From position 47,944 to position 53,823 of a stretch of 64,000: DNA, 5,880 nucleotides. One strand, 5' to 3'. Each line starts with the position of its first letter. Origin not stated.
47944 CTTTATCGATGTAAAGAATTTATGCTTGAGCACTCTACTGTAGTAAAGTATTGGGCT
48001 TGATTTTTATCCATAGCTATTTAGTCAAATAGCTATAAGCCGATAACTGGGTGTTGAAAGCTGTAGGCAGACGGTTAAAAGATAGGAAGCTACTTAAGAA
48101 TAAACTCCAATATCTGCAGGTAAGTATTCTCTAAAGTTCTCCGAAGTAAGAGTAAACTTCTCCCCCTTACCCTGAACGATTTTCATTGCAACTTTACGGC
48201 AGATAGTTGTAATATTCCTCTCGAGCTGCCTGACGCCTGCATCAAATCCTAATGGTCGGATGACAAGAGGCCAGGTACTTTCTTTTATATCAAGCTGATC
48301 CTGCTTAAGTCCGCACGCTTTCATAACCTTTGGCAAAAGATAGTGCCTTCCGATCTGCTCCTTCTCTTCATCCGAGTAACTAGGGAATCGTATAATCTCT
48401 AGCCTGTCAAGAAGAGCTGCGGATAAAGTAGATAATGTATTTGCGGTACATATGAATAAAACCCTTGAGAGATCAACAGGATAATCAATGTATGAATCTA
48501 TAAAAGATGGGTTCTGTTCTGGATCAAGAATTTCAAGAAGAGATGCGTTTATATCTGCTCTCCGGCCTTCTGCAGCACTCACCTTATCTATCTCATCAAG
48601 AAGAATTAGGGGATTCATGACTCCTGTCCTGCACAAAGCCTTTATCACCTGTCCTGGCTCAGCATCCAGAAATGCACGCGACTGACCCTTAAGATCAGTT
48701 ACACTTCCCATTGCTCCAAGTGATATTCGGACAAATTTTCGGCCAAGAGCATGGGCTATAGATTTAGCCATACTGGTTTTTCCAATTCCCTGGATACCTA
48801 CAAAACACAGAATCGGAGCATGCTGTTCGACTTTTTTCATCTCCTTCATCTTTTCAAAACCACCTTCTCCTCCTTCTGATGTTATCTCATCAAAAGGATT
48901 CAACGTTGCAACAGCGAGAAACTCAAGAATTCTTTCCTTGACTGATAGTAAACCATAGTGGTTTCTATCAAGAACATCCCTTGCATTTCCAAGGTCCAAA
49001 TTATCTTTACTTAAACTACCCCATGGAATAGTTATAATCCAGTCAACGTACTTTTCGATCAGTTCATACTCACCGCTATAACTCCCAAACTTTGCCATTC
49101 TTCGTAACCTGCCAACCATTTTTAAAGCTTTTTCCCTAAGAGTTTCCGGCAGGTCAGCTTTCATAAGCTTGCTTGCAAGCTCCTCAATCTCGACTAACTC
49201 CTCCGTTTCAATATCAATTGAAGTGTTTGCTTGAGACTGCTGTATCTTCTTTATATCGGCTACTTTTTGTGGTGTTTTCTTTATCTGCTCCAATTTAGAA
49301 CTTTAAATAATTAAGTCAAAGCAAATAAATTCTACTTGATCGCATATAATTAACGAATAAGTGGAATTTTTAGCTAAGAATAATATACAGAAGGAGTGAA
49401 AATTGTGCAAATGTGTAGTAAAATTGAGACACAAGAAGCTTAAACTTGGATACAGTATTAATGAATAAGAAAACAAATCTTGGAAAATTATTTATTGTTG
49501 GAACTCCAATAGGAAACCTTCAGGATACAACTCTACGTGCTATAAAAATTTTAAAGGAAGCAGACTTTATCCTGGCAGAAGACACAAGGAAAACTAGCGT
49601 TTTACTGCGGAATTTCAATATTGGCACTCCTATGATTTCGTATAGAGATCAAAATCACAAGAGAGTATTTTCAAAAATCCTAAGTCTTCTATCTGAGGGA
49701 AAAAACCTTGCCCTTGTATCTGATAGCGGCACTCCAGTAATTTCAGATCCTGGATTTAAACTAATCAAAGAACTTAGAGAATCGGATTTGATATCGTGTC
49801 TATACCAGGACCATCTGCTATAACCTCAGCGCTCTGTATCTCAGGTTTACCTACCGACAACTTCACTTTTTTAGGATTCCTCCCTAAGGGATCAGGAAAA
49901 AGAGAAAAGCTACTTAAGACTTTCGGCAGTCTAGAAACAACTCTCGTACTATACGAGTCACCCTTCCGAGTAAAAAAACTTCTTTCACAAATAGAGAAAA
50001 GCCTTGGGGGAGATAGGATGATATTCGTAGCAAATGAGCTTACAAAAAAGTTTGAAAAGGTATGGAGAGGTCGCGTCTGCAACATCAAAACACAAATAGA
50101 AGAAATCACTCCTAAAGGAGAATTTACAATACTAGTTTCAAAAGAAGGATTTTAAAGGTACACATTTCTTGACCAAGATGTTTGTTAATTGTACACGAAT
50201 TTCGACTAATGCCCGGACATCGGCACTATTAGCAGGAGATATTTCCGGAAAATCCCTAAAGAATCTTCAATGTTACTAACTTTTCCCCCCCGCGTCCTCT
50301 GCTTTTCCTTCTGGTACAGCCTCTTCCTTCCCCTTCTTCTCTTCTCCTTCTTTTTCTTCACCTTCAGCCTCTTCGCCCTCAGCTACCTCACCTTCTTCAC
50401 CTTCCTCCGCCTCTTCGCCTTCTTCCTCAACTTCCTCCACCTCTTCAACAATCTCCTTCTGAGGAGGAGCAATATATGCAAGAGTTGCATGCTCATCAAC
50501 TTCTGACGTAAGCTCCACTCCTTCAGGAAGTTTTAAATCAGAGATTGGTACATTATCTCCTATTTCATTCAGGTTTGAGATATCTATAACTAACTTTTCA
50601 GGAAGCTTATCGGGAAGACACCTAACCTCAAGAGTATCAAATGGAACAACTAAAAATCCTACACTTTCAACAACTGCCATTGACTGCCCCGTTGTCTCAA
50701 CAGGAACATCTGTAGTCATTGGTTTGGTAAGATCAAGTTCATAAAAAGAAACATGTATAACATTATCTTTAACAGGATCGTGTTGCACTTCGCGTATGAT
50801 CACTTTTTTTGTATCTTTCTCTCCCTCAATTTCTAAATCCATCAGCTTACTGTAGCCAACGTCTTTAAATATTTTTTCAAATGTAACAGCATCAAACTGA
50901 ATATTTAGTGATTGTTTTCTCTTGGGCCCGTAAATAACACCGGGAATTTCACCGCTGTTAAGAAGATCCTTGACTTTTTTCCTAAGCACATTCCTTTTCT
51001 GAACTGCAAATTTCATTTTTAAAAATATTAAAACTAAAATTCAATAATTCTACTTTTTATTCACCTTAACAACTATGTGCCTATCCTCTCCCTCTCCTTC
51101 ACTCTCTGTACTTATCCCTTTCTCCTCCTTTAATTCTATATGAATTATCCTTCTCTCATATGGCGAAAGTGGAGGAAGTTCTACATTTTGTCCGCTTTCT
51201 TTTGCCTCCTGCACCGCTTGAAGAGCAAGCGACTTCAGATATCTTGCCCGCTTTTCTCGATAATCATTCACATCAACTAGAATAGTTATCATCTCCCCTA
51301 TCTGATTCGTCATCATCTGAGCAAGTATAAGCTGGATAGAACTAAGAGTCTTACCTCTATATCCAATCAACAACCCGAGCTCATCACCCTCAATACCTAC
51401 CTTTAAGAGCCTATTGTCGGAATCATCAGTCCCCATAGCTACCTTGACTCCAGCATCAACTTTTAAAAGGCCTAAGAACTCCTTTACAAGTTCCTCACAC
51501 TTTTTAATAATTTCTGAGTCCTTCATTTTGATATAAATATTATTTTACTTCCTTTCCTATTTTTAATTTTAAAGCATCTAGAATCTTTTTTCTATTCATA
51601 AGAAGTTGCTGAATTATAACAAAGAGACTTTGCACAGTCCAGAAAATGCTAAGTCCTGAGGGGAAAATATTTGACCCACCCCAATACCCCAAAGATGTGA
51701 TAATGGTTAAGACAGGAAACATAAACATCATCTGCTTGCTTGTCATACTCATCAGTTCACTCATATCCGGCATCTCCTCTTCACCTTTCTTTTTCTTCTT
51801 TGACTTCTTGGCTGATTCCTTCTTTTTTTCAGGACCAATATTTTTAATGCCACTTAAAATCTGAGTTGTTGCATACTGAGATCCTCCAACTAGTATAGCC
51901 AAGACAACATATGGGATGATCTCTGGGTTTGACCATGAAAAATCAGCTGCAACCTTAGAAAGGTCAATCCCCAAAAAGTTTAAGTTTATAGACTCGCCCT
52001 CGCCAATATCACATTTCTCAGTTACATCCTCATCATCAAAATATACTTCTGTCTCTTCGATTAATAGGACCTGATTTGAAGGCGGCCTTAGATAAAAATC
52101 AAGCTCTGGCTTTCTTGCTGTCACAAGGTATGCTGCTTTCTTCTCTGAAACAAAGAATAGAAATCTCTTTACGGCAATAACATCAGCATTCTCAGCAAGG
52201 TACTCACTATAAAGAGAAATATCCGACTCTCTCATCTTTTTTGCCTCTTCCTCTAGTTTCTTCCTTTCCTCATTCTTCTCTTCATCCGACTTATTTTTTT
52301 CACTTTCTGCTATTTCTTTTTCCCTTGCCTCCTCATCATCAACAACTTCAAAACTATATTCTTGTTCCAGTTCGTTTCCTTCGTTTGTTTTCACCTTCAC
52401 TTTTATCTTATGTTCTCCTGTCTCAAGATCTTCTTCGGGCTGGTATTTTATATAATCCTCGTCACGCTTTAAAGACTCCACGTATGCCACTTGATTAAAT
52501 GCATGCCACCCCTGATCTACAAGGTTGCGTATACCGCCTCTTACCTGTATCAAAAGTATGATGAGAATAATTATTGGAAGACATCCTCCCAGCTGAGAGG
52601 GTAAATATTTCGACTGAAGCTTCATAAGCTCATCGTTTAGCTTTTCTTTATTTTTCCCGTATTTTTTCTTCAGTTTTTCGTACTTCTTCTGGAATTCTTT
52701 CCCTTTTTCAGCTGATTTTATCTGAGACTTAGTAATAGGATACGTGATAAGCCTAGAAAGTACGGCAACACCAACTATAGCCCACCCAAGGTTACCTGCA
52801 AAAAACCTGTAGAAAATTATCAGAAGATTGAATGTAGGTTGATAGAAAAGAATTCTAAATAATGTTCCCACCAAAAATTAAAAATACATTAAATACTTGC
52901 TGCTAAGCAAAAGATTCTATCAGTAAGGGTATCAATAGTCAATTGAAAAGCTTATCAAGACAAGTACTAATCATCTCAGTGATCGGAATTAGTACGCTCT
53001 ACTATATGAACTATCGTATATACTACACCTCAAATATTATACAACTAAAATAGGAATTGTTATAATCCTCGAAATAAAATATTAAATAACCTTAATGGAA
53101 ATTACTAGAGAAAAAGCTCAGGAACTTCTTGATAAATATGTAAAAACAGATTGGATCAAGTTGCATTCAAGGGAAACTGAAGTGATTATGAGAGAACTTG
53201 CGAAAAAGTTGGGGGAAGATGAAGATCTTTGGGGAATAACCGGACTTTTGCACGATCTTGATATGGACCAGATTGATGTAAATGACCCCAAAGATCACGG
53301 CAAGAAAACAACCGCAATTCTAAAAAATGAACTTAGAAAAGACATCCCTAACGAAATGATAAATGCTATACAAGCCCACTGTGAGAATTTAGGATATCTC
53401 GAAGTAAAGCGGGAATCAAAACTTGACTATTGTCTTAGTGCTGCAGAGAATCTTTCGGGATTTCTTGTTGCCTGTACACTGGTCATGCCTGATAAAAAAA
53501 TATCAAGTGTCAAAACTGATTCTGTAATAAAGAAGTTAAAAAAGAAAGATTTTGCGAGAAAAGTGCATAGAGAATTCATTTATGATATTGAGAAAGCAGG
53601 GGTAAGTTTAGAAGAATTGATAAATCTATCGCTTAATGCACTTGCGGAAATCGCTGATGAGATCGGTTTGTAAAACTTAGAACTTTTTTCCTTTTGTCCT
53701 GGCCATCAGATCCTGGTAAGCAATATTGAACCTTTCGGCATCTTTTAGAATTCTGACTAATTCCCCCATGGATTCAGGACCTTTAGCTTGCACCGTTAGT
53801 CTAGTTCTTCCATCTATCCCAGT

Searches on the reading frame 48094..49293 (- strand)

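Call 38: search_protein_families(library=pfam, proteins=[window:48094-49293:-], max_evalue=0.001)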
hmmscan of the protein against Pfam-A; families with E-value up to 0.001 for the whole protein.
window:48094-49293:- (399 aa): 6 families
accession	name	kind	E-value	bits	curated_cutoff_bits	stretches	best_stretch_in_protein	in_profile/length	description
PF00004.35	AAA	-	3.2e-20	73.4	21.2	1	162-303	1-128/131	ATPase family associated with various cellular activities (AAA)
PF22667.2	Lon_lid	-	4.8e-14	52.2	27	1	325-378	1-54/57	Lon protease AAA+ ATPase lid domain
PF07724.20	AAA_2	-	6.4e-08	33.3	27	1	163-289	7-128/166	AAA domain (Cdc48 subfamily)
PF07728.20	AAA_5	-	7.2e-07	29.7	22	1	162-298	2-139/139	AAA domain (dynein-related subfamily)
PF13401.12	AAA_22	-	0.00019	22.2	27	1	157-246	3-98/130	AAA domain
PF07726.17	AAA_3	-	0.00026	21.3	27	1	166-257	6-87/131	ATPase family associated with various cellular activities (AAA)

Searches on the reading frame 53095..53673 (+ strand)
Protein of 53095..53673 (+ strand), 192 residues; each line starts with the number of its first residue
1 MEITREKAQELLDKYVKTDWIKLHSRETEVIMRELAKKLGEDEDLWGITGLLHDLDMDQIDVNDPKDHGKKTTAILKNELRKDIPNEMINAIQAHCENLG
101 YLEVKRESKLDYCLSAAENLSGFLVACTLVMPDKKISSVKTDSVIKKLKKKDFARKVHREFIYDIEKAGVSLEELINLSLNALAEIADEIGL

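Call 38: search_protein_families(library=pfam, proteins=[window:53095-53673:+], max_evalue=0.001)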
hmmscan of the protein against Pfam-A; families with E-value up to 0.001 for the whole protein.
window:53095-53673:+ (192 aa): 1 family
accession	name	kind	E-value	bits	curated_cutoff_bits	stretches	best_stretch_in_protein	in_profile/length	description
PF01966.28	HD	-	7.6e-10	39.5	22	1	24-120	4-113/116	HD domain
